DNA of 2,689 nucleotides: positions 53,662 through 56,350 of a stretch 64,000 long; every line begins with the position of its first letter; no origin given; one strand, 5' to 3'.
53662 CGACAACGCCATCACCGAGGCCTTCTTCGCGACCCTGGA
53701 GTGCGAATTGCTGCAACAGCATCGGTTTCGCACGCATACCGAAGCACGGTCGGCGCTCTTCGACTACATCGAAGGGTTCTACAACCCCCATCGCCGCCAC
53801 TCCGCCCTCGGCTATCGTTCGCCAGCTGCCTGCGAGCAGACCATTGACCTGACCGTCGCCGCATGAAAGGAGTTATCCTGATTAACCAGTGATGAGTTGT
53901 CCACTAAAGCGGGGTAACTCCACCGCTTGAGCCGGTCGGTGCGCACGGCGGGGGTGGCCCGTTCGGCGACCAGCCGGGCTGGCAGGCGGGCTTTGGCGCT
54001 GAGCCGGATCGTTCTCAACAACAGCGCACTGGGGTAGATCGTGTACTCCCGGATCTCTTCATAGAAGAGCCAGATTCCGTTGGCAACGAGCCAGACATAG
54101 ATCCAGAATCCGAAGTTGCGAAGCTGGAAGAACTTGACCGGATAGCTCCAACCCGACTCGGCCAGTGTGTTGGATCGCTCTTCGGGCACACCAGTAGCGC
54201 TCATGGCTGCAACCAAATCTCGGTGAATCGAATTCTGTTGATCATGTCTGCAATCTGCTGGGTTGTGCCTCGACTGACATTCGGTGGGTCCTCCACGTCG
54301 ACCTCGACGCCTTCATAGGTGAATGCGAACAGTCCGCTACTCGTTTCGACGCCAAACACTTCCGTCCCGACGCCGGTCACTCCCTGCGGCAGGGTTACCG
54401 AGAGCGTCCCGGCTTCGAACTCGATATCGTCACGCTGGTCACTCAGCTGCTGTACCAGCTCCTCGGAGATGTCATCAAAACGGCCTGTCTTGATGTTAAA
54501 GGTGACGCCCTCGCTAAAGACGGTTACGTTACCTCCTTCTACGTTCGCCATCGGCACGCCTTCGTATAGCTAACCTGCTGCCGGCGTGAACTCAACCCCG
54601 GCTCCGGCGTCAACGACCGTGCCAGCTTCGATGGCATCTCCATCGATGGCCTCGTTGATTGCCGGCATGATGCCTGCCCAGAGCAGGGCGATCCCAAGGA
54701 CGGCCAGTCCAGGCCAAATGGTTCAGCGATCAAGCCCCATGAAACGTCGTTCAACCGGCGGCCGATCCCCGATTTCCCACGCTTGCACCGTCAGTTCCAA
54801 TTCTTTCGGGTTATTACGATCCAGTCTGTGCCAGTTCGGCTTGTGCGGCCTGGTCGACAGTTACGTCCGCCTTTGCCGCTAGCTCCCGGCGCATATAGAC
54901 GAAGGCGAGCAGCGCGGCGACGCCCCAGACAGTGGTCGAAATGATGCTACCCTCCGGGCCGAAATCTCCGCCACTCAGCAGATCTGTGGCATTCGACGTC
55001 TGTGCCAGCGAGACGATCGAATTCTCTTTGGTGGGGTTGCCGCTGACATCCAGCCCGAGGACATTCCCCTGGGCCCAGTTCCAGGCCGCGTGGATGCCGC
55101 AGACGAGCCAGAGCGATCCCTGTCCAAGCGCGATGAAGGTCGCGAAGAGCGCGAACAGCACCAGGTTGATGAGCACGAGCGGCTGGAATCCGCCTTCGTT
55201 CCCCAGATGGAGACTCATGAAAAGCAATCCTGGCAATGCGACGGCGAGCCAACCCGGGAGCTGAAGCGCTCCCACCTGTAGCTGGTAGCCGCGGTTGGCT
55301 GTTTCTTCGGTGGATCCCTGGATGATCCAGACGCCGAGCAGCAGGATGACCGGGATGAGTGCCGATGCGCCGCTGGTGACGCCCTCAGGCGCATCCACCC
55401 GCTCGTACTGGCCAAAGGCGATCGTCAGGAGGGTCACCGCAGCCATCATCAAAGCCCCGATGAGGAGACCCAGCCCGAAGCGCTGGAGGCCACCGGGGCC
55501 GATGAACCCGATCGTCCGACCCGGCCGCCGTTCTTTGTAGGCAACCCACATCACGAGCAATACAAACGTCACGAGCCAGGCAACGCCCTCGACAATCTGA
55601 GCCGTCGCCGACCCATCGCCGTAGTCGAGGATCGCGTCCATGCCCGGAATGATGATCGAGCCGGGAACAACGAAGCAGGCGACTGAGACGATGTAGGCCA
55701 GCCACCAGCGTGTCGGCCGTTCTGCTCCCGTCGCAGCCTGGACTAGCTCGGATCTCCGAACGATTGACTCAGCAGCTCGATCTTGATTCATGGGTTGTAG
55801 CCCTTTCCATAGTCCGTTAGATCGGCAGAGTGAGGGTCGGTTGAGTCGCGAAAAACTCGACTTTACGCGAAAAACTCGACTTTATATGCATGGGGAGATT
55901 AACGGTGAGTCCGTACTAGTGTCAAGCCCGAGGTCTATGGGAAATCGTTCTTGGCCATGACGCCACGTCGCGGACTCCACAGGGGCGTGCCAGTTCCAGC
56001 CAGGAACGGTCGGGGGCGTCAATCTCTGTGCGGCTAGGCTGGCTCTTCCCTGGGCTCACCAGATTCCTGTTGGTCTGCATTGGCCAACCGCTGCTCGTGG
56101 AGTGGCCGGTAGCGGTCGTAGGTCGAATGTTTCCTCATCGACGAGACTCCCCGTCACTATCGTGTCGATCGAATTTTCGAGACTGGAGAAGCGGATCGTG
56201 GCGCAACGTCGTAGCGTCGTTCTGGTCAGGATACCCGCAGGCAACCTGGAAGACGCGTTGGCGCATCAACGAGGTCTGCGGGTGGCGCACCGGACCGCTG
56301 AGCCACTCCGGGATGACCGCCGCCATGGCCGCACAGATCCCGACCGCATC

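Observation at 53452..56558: Perfect 17-bp inverted repeats with CTAG flanks enclose a 3.1-kb mosaic of two dead transposases and an intact CPBP protease cassette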

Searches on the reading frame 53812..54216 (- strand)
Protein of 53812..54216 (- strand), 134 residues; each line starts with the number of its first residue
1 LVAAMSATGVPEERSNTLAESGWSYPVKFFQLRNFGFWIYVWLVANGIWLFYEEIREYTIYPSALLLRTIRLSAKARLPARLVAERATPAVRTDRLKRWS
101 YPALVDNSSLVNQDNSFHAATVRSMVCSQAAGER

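Call 5: search_protein_families(library=pfam, proteins=[window:53812-54216:-], max_evalue=0.01)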
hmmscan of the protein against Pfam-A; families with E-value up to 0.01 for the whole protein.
window:53812-54216:- (134 aa): 0 families

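Call 32: search_protein_families(library=ncbifam, proteins=[window:53812-54216:-], max_evalue=0.01)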
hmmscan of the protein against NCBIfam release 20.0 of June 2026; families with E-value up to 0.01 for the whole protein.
window:53812-54216:- (134 aa): 0 families
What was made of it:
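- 53923..54216 (-): A 98-codon 5' part of an ORF of unknown family, cut off by the IS3 end. The listed 134-aa ORF (53812-54216) reads on into IS3 sequence. No Pfam or NCBIfam match (calls 5, 32).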

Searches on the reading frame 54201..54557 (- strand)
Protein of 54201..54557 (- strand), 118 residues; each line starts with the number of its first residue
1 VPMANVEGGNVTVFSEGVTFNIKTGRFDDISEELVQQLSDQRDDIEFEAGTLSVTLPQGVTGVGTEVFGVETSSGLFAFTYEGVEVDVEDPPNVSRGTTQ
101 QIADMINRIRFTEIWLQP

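Call 5: search_protein_families(library=pfam, proteins=[window:54201-54557:-], max_evalue=0.01)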
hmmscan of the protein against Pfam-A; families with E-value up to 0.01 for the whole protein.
window:54201-54557:- (118 aa): 0 families

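Call 32: search_protein_families(library=ncbifam, proteins=[window:54201-54557:-], max_evalue=0.01)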
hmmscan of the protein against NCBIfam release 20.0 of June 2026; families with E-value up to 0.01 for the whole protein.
window:54201-54557:- (118 aa): 0 families

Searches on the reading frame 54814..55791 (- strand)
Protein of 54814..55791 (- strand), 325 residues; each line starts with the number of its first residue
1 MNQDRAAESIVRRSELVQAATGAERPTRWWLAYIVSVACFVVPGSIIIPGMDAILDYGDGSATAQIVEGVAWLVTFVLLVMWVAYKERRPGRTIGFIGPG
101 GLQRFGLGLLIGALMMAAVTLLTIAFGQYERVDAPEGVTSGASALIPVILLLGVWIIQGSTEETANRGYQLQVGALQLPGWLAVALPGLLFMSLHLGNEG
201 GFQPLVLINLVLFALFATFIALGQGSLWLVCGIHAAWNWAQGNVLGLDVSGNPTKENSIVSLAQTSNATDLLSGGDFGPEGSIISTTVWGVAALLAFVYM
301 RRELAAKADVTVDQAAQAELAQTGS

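Call 5: search_protein_families(library=pfam, proteins=[window:54814-55791:-], max_evalue=0.01)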
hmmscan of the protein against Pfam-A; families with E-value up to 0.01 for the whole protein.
window:54814-55791:- (325 aa): 1 family
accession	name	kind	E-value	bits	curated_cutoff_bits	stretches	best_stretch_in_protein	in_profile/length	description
PF02517.21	Rce1-like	-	2.9e-12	47.1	22.4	1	147-239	4-92/93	Type II CAAX prenyl endopeptidase Rce1-like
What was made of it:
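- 54814..55791 (-): Intact CPBP (Rce1-like, type II CAAX) intramembrane protease gene of 325 aa. Pfam PF02517, E = 2.9e-12 (call 5).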

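Call 7: find_encoding_contigs(protein=window:54814-55791:-, flank=10000, max_places=10)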
Protein window:54814-55791:- (325 aa): 3 contigs read that carry it; 3 places shown.
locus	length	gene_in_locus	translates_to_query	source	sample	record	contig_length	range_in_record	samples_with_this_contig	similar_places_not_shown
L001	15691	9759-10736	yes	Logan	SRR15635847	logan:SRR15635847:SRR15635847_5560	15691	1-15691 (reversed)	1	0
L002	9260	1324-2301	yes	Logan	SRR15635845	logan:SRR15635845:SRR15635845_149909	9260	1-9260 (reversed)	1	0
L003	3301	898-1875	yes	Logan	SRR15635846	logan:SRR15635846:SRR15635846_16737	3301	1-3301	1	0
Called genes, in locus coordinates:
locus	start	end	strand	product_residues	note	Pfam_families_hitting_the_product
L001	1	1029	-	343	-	?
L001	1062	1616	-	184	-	PF12867:DinB_2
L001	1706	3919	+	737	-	PF02589:LUD_dom, PF13187:Fer4_9 (faint), PF00037:Fer4 (faint), PF12838:Fer4_7 (weak), PF13183:Fer4_8, PF13237:Fer4_10 (faint), PF02754:CCG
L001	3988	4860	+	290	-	-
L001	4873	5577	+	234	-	PF14681:UPRTase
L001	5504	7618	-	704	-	PF00082:Peptidase_S8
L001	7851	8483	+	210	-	PF04542:Sigma70_r2, PF08281:Sigma70_r4_2, PF04545:Sigma70_r4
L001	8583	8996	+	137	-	PF01243:PNPOx_N (weak)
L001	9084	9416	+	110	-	PF13701:DDE_Tnp_1_4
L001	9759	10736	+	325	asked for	PF02517:Rce1-like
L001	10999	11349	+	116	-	-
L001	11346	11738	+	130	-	-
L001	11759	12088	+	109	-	-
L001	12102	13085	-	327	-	PF03747:ADP_ribosyl_GH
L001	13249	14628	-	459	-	PF00202:Aminotran_3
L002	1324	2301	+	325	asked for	PF02517:Rce1-like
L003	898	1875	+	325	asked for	PF02517:Rce1-like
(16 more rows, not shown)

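Call 23: find_homologous_proteins(query=window:54814-55791:-, max_evalue=1e-10)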
Query window:54814-55791:- (325 aa): 62 proteins with E <= 1e-10 among 8000 candidates.
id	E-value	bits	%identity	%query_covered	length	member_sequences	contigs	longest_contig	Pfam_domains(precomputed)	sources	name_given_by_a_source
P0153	4.2e-206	701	100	100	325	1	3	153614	PF02517.22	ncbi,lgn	-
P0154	3.0e-97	344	54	94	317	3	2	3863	PF02517.22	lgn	-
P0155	3.7e-89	317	52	89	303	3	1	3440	PF02517.22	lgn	-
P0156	1.7e-82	295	48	92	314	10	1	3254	PF02517.22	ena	-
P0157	1.9e-82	295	47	94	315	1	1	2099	PF02517.22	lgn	-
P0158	6.5e-78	280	49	89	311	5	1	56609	PF02517.22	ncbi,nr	ncbi:type II CAAX endopeptidase family protein [Thermoleptolyngbya sichuanensis XZ-Cy5]|nr:type II C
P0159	1.9e-77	279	48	89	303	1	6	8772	PF02517.22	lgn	-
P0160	8.6e-70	253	46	89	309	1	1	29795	PF02517.22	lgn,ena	-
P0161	3.2e-68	248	45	90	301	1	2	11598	PF02517.22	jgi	jgi:uncharacterized protein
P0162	8.8e-68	247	44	90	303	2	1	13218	PF02517.22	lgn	-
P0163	1.4e-67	246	46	90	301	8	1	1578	PF02517.22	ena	-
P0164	1.6e-67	246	46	89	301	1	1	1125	PF02517.22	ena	-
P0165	2.0e-67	246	46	90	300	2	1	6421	PF02517.22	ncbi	ncbi:hypothetical protein BH10CHL1_BH10CHL1_45970 [soil metagenome]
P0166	1.8e-65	239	45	90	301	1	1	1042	PF02517.22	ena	-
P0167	5.8e-65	238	47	91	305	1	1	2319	PF02517.22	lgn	-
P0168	1.1e-64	237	45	87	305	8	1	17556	PF02517.22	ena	-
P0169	1.3e-64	237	44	86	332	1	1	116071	PF02517.22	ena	-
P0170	2.0e-64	236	46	91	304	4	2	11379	PF02517.22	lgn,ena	-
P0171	4.0e-64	235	47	91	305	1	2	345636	PF02517.22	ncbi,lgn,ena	-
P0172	1.1e-62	230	42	90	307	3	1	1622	PF02517.22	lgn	-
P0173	2.6e-62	229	43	91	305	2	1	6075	PF02517.22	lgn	-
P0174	3.8e-62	228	43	91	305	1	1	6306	PF02517.22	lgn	-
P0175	4.0e-62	228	43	91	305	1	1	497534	PF02517.22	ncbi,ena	-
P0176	9.4e-62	227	45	85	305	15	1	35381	PF02517.22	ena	-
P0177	1.1e-61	227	42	95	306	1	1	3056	PF02517.22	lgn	-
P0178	4.1e-61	225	44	90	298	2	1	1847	PF02517.22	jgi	jgi:membrane protease YdiL (CAAX protease family)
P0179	1.1e-60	224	41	94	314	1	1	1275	PF02517.22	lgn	-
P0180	6.2e-60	221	43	93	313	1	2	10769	PF02517.22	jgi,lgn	-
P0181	9.0e-60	221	43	93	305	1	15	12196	PF02517.22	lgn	-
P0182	1.9e-58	216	41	89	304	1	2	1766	PF02517.22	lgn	-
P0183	1.3e-57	213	45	88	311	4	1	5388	PF02517.22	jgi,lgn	-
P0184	9.0e-57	211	42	94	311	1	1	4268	PF02517.22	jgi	jgi:uncharacterized protein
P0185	1.3e-56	210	43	86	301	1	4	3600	PF02517.22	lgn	-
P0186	5.2e-54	202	44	76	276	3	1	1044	PF02517.22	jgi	jgi:membrane protease YdiL (CAAX protease family)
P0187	2.2e-52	196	38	92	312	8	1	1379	PF02517.22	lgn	-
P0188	2.7e-51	193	43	88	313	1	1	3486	PF02517.22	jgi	jgi:membrane protease YdiL (CAAX protease family)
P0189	2.8e-47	180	36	89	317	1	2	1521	PF02517.22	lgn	-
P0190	1.1e-41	161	45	59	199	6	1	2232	PF02517.22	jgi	jgi:hypothetical protein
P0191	3.3e-41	160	38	85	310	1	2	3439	PF02517.22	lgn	-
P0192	1.1e-39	155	35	94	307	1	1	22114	PF02517.22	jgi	jgi:hypothetical protein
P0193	4.8e-36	143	35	85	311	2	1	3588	PF02517.22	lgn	-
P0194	1.3e-31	128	32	90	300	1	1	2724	PF02517.22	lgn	-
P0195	4.5e-30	123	34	94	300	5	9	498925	PF02517.22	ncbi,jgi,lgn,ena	ncbi:MAG: CPBP family glutamic-type intramembrane protease [Candidatus Nanopelagicales bacterium]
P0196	3.0e-29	120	37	66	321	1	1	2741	PF02517.22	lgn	-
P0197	1.3e-28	118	37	70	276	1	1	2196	PF02517.22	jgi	jgi:membrane protease YdiL (CAAX protease family)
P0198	1.7e-28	118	38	65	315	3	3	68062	PF02517.22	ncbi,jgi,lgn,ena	-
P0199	2.5e-27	114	35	69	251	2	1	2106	PF02517.22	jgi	jgi:membrane protease YdiL (CAAX protease family)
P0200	1.7e-25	108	37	65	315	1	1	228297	PF02517.22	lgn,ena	-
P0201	8.0e-25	106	39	66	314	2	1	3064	PF02517.22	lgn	-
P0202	2.9e-24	104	39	68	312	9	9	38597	PF02517.22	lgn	-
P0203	5.5e-24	103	33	81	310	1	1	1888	PF02517.22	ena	-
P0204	3.5e-16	77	39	48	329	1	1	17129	PF02517.22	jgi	jgi:uncharacterized protein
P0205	6.5e-15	73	39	46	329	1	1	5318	PF02517.22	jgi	jgi:uncharacterized protein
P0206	3.3e-13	68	30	72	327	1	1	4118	PF02517.22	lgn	-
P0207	2.1e-12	65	34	49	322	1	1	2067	PF02517.22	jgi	jgi:membrane protease YdiL (CAAX protease family)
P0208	2.2e-12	65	32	67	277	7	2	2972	PF02517.22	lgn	-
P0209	7.3e-12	63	32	51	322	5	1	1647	PF02517.22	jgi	jgi:membrane protease YdiL (CAAX protease family)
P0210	1.6e-11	62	37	38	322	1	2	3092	PF02517.22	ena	-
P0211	1.9e-11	62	30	63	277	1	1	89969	PF02517.22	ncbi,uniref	ncbi:CPBP family intramembrane glutamic endopeptidase [Micromonospora matsumotoense]|uniref:CPBP fam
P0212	5.3e-11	60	34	48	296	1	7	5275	PF02517.22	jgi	jgi:hypothetical protein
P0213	6.3e-11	60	30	63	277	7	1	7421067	PF02517.22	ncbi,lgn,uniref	ncbi:lysostaphin resistance A-like protein [Micromonospora matsumotoense]|uniref:CPBP family intrame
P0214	7.0e-11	60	34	48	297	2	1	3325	PF02517.22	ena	-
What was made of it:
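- The CPBP's 90% cluster holds a single sequence, and the next homologue is 54% identical (call 23).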

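Call 24: find_encoding_contigs(protein=P0154, flank=5000, max_places=4)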
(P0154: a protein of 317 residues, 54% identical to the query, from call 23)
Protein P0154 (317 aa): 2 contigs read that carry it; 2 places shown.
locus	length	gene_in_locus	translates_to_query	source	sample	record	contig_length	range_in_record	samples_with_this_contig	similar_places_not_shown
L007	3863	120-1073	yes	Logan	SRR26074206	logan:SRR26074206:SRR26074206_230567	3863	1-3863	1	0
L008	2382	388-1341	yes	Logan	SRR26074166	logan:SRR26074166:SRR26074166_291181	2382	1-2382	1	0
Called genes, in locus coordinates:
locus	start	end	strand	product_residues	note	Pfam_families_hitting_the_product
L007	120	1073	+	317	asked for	PF02517:Rce1-like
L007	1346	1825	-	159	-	-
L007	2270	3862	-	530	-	?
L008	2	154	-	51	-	?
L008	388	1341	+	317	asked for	PF02517:Rce1-like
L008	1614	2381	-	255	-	?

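Call 25: find_encoding_contigs(protein=P0160, flank=5000, max_places=3)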
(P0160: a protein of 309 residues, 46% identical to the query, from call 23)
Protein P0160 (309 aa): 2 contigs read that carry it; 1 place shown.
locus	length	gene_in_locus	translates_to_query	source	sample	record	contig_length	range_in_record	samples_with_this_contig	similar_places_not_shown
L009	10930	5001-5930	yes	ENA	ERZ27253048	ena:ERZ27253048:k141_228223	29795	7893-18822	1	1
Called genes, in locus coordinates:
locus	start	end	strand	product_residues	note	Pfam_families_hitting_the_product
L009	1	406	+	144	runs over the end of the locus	-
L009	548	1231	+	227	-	PF09864:MliC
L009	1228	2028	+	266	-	PF02517:Rce1-like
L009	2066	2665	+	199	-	-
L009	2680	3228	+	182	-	-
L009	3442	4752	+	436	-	-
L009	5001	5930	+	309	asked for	PF02517:Rce1-like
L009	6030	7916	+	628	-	PF01433:Peptidase_M1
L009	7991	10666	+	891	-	PF00924:MS_channel_2nd, PF21082:MS_channel_3rd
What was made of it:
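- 54814..55791 (-): The nearest homologue is 54% identical and sits in unrelated contexts (calls 23-25).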

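Call 32: search_protein_families(library=ncbifam, proteins=[window:54814-55791:-], max_evalue=0.01)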
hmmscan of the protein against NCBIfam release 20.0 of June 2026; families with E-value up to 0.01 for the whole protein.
window:54814-55791:- (325 aa): 1 family
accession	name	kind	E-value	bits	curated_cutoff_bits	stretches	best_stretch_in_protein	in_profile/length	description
NF041647.1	ABC_perm_CPBP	equivalog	6.6e-05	21.8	435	1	65-239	454-628/636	ABC transporter permease subunit/CPBP intramembrane protease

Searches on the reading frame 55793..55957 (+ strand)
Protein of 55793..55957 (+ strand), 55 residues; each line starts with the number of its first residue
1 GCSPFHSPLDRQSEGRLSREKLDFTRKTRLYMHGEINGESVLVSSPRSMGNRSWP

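Call 47: search_protein_families(library=pfam, proteins=[window:55793-55957:+], max_evalue=1)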
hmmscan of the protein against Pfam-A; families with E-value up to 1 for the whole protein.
seq(55 aa): 0 families

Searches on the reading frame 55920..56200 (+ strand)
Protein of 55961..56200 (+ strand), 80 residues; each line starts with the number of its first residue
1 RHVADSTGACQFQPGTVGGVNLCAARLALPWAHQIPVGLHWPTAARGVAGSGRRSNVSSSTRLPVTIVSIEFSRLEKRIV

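Call 47: search_protein_families(library=pfam, proteins=[window:55961-56200:+, window:55920-56198:+], max_evalue=1)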
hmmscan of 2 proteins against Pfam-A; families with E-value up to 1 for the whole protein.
seq(80 aa): 0 families

seq(93 aa): 0 families
